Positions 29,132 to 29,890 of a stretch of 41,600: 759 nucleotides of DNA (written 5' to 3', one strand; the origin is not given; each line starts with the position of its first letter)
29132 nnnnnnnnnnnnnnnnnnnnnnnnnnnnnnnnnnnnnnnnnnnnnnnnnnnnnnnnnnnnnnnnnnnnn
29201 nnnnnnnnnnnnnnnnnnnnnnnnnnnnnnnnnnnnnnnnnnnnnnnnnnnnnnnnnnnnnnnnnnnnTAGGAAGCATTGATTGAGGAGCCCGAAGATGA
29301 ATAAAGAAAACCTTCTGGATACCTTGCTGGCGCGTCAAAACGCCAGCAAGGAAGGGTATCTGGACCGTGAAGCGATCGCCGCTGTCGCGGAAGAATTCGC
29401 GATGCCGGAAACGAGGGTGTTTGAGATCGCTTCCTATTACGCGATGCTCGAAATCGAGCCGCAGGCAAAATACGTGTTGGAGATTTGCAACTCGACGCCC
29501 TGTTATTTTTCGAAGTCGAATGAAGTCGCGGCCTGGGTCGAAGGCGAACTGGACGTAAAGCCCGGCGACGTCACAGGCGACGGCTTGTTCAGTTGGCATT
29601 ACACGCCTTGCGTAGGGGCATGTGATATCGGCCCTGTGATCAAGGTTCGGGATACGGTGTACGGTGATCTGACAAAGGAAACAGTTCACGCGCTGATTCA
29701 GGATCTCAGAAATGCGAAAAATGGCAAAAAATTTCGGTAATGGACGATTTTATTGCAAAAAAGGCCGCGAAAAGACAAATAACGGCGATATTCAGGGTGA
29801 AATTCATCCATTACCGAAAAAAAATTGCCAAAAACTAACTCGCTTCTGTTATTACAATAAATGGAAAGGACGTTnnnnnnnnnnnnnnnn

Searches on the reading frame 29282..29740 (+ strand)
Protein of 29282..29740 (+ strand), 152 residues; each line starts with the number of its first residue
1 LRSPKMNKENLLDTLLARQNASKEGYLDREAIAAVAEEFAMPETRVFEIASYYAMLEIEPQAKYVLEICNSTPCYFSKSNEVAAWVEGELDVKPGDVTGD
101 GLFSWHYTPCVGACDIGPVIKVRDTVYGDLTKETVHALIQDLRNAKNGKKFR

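Call 6: search_protein_families(library=pfam, proteins=[window:29282-29740:+], max_evalue=0.00001)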
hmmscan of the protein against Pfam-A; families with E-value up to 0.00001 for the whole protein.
window:29282-29740:+ (152 aa): 1 family
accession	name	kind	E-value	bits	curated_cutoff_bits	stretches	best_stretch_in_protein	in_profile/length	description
PF01257.25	2Fe-2S_thioredx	-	2.9e-37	128.2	24.8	1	6-142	10-144/145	Thioredoxin-like [2Fe-2S] ferredoxin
